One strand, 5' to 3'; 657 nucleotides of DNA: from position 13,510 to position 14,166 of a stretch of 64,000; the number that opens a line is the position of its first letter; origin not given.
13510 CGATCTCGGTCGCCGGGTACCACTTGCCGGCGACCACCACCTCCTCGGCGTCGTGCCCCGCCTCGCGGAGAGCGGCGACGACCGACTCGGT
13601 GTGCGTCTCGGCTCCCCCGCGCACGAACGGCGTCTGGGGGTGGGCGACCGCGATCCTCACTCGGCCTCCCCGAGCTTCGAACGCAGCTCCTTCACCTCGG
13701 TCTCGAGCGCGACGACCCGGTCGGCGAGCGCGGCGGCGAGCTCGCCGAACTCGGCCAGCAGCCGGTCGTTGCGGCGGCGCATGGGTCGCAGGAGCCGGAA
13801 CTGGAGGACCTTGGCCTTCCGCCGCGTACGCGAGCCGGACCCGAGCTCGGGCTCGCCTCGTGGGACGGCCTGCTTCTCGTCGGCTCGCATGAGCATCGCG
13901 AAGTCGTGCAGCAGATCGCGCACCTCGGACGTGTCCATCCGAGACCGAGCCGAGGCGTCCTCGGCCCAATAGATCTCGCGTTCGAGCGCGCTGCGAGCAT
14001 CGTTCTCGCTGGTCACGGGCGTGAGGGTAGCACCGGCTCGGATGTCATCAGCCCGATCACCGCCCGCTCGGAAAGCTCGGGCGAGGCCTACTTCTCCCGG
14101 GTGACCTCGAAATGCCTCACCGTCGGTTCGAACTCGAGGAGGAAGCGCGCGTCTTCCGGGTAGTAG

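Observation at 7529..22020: ABC-transporter-dependent cell-wall glycopolymer (mannan/teichoic-acid-like) locus with a possible chain-end recognition and termination module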

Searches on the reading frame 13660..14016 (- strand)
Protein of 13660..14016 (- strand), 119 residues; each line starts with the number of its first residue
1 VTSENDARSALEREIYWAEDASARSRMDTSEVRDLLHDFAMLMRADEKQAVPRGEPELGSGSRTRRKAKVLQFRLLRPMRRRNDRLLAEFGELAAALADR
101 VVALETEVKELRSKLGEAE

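Call 24: find_homologous_proteins(query=A1, max_evalue=0.001)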
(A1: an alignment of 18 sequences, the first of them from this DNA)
Query A1 (18 sequences) (119 aa, profile of the alignment): 317 proteins with E <= 0.001 among 8000 candidates; the best 120 are listed.
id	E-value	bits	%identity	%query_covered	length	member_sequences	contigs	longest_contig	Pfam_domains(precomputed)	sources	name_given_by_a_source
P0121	1.4e-51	191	50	96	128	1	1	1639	-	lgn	-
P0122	2.7e-51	191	48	97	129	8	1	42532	-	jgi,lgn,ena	jgi:hypothetical protein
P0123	3.0e-51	190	50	95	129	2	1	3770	-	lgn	-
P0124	1.0e-50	189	46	96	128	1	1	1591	-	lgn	-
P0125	1.1e-50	189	51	97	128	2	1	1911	-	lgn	-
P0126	2.4e-50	187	49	92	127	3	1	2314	-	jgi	jgi:hypothetical protein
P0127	2.6e-50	187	70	97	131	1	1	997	-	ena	-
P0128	2.8e-50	187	72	100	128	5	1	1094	-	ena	-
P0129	3.6e-50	187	62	93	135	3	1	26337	-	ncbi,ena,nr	ncbi:MAG TPA: hypothetical protein VE646_09565 [Actinomycetota bacterium]|nr:hypothetical protein [A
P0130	4.7e-50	186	50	96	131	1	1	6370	-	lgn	-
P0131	5.4e-50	186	49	92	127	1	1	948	-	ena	-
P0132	6.3e-50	186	67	100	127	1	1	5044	-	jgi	jgi:hypothetical protein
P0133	6.6e-50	186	52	97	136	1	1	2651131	-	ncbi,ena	-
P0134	7.2e-50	186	45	96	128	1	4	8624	-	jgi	jgi:hypothetical protein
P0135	1.1e-49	185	52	88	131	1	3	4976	-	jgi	jgi:hypothetical protein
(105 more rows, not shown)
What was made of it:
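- G2 family: 317 stand-alone homologues (call 24).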

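Call 25: search_protein_families(library=pfam, alignment_id=A1, max_evalue=1)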
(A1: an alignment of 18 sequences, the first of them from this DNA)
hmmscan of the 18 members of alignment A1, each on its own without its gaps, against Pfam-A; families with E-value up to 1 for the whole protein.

A. member 1, seq(119 aa): 4 families
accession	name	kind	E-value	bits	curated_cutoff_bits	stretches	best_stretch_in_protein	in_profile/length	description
PF24391.1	HD-CE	-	0.012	15.7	27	1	35-103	44-117/263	HD-CE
PF08893.15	DUF1839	-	0.017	14.9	22.5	1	63-103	269-310/313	Domain of unknown function (DUF1839)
PF14389.11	Lzipper-MIP1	-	0.13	13.1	32.2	0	101-115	6-20/84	Leucine-zipper of ternary complex factor MIP1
PF23338.1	PTHB1_hp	-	0.33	11.9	27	1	68-117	35-84/104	PTHB1 hairpin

B. families by the number of members that match (of 18 scanned): 21 families
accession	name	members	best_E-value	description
PF06698.16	DUF1192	5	0.016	Protein of unknown function (DUF1192)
PF07716.20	bZIP_2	3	0.049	Basic region leucine zipper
PF16526.10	CLZ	2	0.042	C-terminal leucine zipper domain of cyclic nucleotide-gated channels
PF14389.11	Lzipper-MIP1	2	0.12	Leucine-zipper of ternary complex factor MIP1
PF24391.1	HD-CE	1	0.012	HD-CE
PF08893.15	DUF1839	1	0.017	Domain of unknown function (DUF1839)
PF23991.1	DUF7310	1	0.023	Coiled-coil region of unknown function (DUF7310)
PF06657.18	Cep57_MT_bd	1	0.024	Centrosome microtubule-binding domain of Cep57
PF02185.22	HR1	1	0.027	Hr1 repeat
PF08286.16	Spc24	1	0.044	Spc24 subunit of Ndc80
PF18052.6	Rx_N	1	0.067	Rx N-terminal domain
PF24627.1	PUMA_CC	1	0.097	PUMA coiled-coil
PF04102.17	SlyX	1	0.11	SlyX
PF00170.26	bZIP_1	1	0.12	bZIP transcription factor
PF17253.7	DUF5320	1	0.18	Family of unknown function (DUF5320)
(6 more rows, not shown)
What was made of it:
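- Basic-region-plus-zipper is also the layout of DNA-binding bZIP proteins (weak bZIP hits; call 25). Three family members give weak bZIP_2 hits (call 25).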

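Call 38: predict_structure(alignment_id=A3)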
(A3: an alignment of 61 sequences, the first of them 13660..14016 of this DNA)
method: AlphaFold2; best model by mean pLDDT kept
length: 119 residues; sequences in the alignment: 61
mean_pLDDT: 80.9   pTM: 0.55
mean pLDDT of the five models: 80.9, 77.6, 76.5, 72.0, 70.5
residues with pLDDT >= 90: 21; 70-90: 71; 50-70: 27; < 50: 0
segments of 3 or more residues with pLDDT < 50: none
pLDDT, mean of each block of 10 residues (from residue 1): 72 70 69 87 83 62 84 86 90 90 93 85
secondary structure, 60 per line:
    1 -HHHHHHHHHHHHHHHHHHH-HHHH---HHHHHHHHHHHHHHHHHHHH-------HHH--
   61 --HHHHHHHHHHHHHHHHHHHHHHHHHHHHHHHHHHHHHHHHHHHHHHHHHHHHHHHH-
elements in order: H2-20 H22-25 H29-48 H63-118
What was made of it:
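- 13657..14016 (-): G2: 119-aa coiled-coil protein of a new family; enzyme-less homologue of the N-terminal module of coiled-coil-methyltransferases. AF2 pLDDT 81: helices 2-20, 29-48 and 63-118 (call 38).
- On WbdD-type coiled-coil chain terminator / molecular ruler: G2 is 119 aa and all-helical (call 38).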

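Call 47: fold_search(model_id=the predicted structure, library=pdb)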
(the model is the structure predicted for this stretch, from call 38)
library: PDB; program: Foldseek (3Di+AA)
matches with E <= 10: 68; with E <= 0.001: 0
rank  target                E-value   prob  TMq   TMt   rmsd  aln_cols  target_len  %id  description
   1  3zbh_H                1.6e-01  0.89  0.38  0.46   6.5        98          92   19  Geobacillus thermodenitrificans EsxA crystal form I (released 2012-11-21)
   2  3zbh_E                5.3e-01  0.69  0.38  0.47   6.2        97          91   18  Geobacillus thermodenitrificans EsxA crystal form I (released 2012-11-21)
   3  3gvm_B                1.0e+00  0.72  0.45  0.55   7.0        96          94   19  Structure of the homodimeric WXG-100 family protein from Streptococcus agalactiae (released 2010-09-08)
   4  2vs0_A                1.0e+00  0.57  0.38  0.50   6.4        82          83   22  Structural analysis of homodimeric staphylococcal aureus virulence factor EsxA (released 2008-08-26)
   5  3gvm_C                1.1e+00  0.60  0.42  0.50   7.9        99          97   16  Structure of the homodimeric WXG-100 family protein from Streptococcus agalactiae (released 2010-09-08)
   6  3gvm_A                1.3e+00  0.54  0.42  0.50   8.2        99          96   18  Structure of the homodimeric WXG-100 family protein from Streptococcus agalactiae (released 2010-09-08)
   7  2vs0_B                1.4e+00  0.57  0.41  0.54   5.8        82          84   20  Structural analysis of homodimeric staphylococcal aureus virulence factor EsxA (released 2008-08-26)
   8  3gwk_C                1.4e+00  0.47  0.40  0.47   8.2        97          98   18  Structure of the homodimeric WXG-100 family protein from Streptococcus agalactiae (released 2010-09-08)
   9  3gwk_E                1.5e+00  0.57  0.44  0.53   7.0        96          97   19  Structure of the homodimeric WXG-100 family protein from Streptococcus agalactiae (released 2010-09-08)
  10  3zbh_F                1.7e+00  0.54  0.41  0.50   6.3        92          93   17  Geobacillus thermodenitrificans EsxA crystal form I (released 2012-11-21)
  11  3o9o_A                2.2e+00  0.44  0.43  0.54   6.9        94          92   18  Crystal Structure of GBS1074, an Esat-6 homologue from Group B Streptococcus (released 2010-11-10)
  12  8jdi_F                2.2e+00  0.08  0.19  0.16  16.3       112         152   14  Crystal structure of Cas7-AcrIF25 complex (released 2024-05-29)
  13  4fm3_C                2.4e+00  0.08  0.19  0.22  13.3       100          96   24  Crystal structure of a DUF4398 family protein (PA2901) from Pseudomonas aeruginosa PAO1 at 2.47 A resolution (released 2012-08-15)
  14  3zbh_A                2.6e+00  0.33  0.40  0.49   6.2        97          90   18  Geobacillus thermodenitrificans EsxA crystal form I (released 2012-11-21)
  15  3o9o_B                2.7e+00  0.33  0.40  0.48   6.9        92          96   16  Crystal Structure of GBS1074, an Esat-6 homologue from Group B Streptococcus (released 2010-11-10)
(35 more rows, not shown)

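Call 63: search_protein_representatives(alignment_id=A3)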
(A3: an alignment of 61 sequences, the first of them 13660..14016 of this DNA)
Query: 61 sequences, 128 profile positions. Proteins with E-value up to 0.001 (for the whole library): 128; up to 1e-10: 87; up to 1e-30: 24. The best 128 are listed.
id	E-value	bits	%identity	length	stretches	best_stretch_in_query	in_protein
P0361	7.1e-51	187.4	-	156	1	7-124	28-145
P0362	1.3e-46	173.6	-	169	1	23-124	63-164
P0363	7.8e-45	167.9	-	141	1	4-121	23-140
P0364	5.5e-44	165.2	-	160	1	5-121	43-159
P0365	2.9e-43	162.8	-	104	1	30-123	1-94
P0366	4.1e-43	162.3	-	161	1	9-124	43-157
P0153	4.6e-43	162.2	-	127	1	2-124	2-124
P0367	2.1e-41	156.8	-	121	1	30-117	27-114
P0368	9.1e-41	154.7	-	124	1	7-122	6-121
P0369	1.6e-40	153.9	-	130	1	3-119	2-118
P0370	1.2e-37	144.6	-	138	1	9-121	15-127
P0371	2.3e-37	143.8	-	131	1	7-123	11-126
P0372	2.9e-37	143.4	-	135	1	3-124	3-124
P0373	2.8e-35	137.0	-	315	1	4-101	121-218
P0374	6.3e-35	135.9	-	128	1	1-122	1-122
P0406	1.8e-17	79.4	-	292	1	6-123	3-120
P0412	1.9e-15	72.9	-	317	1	9-121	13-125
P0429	3.9e-13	65.4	-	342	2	31-122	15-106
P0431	2.9e-12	62.6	-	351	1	31-122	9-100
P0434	8.7e-12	61.0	-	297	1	10-120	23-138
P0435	9.6e-12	60.9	-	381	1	36-109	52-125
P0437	1.3e-11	60.5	-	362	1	9-121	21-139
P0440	1.8e-11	60.1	-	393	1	5-114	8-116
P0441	2.0e-11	59.9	-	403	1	7-112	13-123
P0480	7.4e-05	38.6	-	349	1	10-121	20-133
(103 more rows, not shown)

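Call 64: search_protein_families(library=pfam, proteins=[P0406, P0412, P0429, P0431, P0434, P0435, P0437, P0440, P0441, P0480], max_evalue=0.01)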
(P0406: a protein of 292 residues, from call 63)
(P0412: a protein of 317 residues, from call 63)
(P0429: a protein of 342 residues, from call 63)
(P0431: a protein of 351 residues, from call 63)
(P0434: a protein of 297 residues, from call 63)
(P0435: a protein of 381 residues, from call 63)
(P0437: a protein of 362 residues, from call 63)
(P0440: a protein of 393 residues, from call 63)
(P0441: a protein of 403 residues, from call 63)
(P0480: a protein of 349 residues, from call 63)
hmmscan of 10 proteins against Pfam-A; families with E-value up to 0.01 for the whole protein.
P0406 (292 aa): 0 families

P0412 (317 aa): 3 families
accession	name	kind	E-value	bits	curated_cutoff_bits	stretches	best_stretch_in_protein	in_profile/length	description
PF13489.12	Methyltransf_23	-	1.8e-12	47.7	27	1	165-299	6-161/164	Methyltransferase domain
PF02353.26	CMAS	-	0.0011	18.8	27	1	224-271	129-176/273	Mycolic acid cyclopropane synthetase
PF13649.12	Methyltransf_25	-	0.0013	19.9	27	0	218-255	60-97/97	Methyltransferase domain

P0429 (342 aa): 5 families
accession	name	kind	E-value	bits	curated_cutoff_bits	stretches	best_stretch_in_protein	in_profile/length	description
PF13489.12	Methyltransf_23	-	4.1e-17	62.8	27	1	158-302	16-163/164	Methyltransferase domain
PF08241.18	Methyltransf_11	-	2.9e-09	37.9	21.2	1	166-259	1-95/95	Methyltransferase domain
PF13649.12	Methyltransf_25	-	9.1e-09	36.3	27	1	166-255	2-97/97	Methyltransferase domain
PF08242.18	Methyltransf_12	-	6.7e-07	30.4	30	1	166-257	1-98/98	Methyltransferase domain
PF02353.26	CMAS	-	0.00024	21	27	1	166-269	67-174/273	Mycolic acid cyclopropane synthetase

P0431 (351 aa): 9 families
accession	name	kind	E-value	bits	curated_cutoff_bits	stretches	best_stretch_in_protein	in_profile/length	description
PF13489.12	Methyltransf_23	-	2.1e-20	73.5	27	1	168-314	16-163/164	Methyltransferase domain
PF13649.12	Methyltransf_25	-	7.9e-11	42.9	27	1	178-267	2-97/97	Methyltransferase domain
PF08241.18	Methyltransf_11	-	2.5e-09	38.1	21.2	1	178-270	1-94/95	Methyltransferase domain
PF08242.18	Methyltransf_12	-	1.7e-08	35.5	30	1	178-268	1-97/98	Methyltransferase domain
PF02353.26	CMAS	-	1.2e-05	25.2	27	1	173-283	63-176/273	Mycolic acid cyclopropane synthetase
PF07021.18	MetW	-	0.00019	21.6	21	1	178-227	18-68/193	Methionine biosynthesis protein MetW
PF13847.12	Methyltransf_31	-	0.00027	21.1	27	1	178-214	8-47/145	Methyltransferase domain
PF16331.10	TolA_bind_tri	-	0.00051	20.5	30.1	1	65-106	7-51/76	TolA binding protein trimerisation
PF12705.13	PDDEXK_1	-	0.0085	16.5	22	0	8-114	58-147/247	PD-(D/E)XK nuclease superfamily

P0434 (297 aa): 4 families
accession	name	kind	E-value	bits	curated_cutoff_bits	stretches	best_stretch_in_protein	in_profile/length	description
PF08241.18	Methyltransf_11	-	1e-08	36.1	21.2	1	176-226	48-94/95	Methyltransferase domain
PF08242.18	Methyltransf_12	-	2.1e-06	28.8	30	1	182-225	64-98/98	Methyltransferase domain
PF13649.12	Methyltransf_25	-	5.2e-06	27.5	27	1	177-223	53-97/97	Methyltransferase domain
PF13489.12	Methyltransf_23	-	3.4e-05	24.1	27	1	184-270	75-150/164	Methyltransferase domain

P0435 (381 aa): 7 families
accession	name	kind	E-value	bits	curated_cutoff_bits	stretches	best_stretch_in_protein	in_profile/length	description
PF13489.12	Methyltransf_23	-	5.3e-11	43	27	1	216-355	21-160/164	Methyltransferase domain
PF13649.12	Methyltransf_25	-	8.4e-09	36.4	27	1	222-311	2-97/97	Methyltransferase domain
PF08241.18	Methyltransf_11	-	8.6e-08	33.2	21.2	1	222-314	1-94/95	Methyltransferase domain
PF07021.18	MetW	-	1.1e-06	28.9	21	1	221-275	17-72/193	Methionine biosynthesis protein MetW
PF08242.18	Methyltransf_12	-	4.1e-06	27.9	30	1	222-313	1-98/98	Methyltransferase domain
PF02353.26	CMAS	-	0.00016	21.5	27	1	222-325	67-174/273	Mycolic acid cyclopropane synthetase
PF13847.12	Methyltransf_31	-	0.0033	17.6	27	0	222-258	8-47/145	Methyltransferase domain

P0437 (362 aa): 4 families
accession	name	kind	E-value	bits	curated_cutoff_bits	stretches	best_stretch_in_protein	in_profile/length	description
PF13489.12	Methyltransf_23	-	4.6e-11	43.1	27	1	200-339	22-162/164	Methyltransferase domain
PF08242.18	Methyltransf_12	-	1.3e-06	29.5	30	1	205-296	1-98/98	Methyltransferase domain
PF08241.18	Methyltransf_11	-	9.4e-06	26.6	21.2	1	205-297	1-94/95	Methyltransferase domain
PF13649.12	Methyltransf_25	-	2.5e-05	25.3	27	1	205-294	2-97/97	Methyltransferase domain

P0440 (393 aa): 8 families
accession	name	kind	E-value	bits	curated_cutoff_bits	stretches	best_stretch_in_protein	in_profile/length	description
PF13489.12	Methyltransf_23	-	1.4e-12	48.1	27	1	229-365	23-159/164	Methyltransferase domain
PF13649.12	Methyltransf_25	-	7.6e-11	43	27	1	234-322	3-97/97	Methyltransferase domain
PF08241.18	Methyltransf_11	-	7.4e-09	36.6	21.2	1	234-325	2-94/95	Methyltransferase domain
PF08242.18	Methyltransf_12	-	3.7e-07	31.2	30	1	233-324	1-98/98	Methyltransferase domain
PF02353.26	CMAS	-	4.8e-07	29.8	27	1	233-338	67-176/273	Mycolic acid cyclopropane synthetase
PF07021.18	MetW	-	8.8e-05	22.7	21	1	233-278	18-64/193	Methionine biosynthesis protein MetW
PF13847.12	Methyltransf_31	-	0.00025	21.2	27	1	233-269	8-47/145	Methyltransferase domain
PF07889.17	DUF1664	-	0.0035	17.8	34.6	0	80-164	42-123/124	Protein of unknown function (DUF1664)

P0441 (403 aa): 8 families
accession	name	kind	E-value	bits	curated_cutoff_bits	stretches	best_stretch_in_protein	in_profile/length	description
PF13489.12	Methyltransf_23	-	1e-11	45.3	27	1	240-342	23-121/164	Methyltransferase domain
PF08241.18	Methyltransf_11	-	4.9e-07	30.7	21.2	1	244-313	1-73/95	Methyltransferase domain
PF13649.12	Methyltransf_25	-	6.8e-07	30.3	27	1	244-317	2-81/97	Methyltransferase domain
PF08242.18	Methyltransf_12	-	5.3e-06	27.5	30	1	244-323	1-86/98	Methyltransferase domain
PF01442.23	Apolipoprotein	-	0.00023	21.3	90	1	90-166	75-153/190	Apolipoprotein A1/A4/E domain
PF07021.18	MetW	-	0.0003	20.9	21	1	244-284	18-59/193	Methionine biosynthesis protein MetW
PF13847.12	Methyltransf_31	-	0.0011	19.2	27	1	244-280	8-47/145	Methyltransferase domain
PF02353.26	CMAS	-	0.0013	18.6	27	0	244-342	67-169/273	Mycolic acid cyclopropane synthetase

P0480 (349 aa): 7 families
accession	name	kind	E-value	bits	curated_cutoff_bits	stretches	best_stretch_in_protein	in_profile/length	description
PF13489.12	Methyltransf_23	-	3.4e-18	66.3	27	1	186-328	21-163/164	Methyltransferase domain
PF13649.12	Methyltransf_25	-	4.1e-11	43.9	27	1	192-281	2-97/97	Methyltransferase domain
PF08241.18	Methyltransf_11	-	5.1e-11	43.5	21.2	1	192-284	1-94/95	Methyltransferase domain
PF07021.18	MetW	-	9e-08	32.4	21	1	192-248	18-75/193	Methionine biosynthesis protein MetW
PF08242.18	Methyltransf_12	-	1.9e-07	32.2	30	1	192-283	1-98/98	Methyltransferase domain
PF02353.26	CMAS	-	7e-07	29.3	27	1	192-294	67-173/273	Mycolic acid cyclopropane synthetase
PF13847.12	Methyltransf_31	-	3.9e-05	23.8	27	1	192-226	8-45/145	Methyltransferase domain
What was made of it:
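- Homologous modules are fused to an enzyme, not to regulators (call 64).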

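Call 67: find_encoding_contigs(protein=P0431, flank=10000, max_places=4)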
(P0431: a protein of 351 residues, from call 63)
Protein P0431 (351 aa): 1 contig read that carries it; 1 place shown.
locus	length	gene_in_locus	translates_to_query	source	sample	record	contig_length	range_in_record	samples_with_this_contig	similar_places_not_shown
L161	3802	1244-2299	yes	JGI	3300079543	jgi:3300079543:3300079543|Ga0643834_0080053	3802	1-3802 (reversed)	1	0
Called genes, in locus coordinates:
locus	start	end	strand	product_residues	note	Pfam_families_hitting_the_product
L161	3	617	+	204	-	?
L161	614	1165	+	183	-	PF13527:Acetyltransf_9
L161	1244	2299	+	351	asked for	PF13489:Methyltransf_23, PF02353:CMAS (weak), PF08241:Methyltransf_11, PF08242:Methyltransf_12, PF13649:Methyltransf_25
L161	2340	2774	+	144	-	-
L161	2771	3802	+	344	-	?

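Call 69: find_encoding_contigs(protein=P0440, flank=10000, max_places=3)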
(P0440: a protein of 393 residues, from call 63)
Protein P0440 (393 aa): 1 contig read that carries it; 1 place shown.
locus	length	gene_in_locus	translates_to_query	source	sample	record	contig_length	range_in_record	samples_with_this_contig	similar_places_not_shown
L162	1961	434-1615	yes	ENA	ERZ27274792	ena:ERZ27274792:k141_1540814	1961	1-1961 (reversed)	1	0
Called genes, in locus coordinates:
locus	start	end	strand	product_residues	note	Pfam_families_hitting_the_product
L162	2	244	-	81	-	?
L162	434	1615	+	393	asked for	PF13489:Methyltransf_23, PF02353:CMAS (weak), PF08241:Methyltransf_11, PF08242:Methyltransf_12 (weak), PF13649:Methyltransf_25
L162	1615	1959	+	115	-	?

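Call 70: find_encoding_contigs(protein=P0441, flank=10000, max_places=3)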
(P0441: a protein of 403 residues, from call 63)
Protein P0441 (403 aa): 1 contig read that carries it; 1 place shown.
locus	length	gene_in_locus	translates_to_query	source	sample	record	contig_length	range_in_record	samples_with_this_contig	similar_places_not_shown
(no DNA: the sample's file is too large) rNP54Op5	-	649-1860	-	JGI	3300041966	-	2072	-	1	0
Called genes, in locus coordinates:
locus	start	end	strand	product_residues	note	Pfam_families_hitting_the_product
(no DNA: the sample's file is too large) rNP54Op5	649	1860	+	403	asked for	PF13489:Methyltransf_23, PF08241:Methyltransf_11 (weak), PF08242:Methyltransf_12 (weak), PF13649:Methyltransf_25 (weak)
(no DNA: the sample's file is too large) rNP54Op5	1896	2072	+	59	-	?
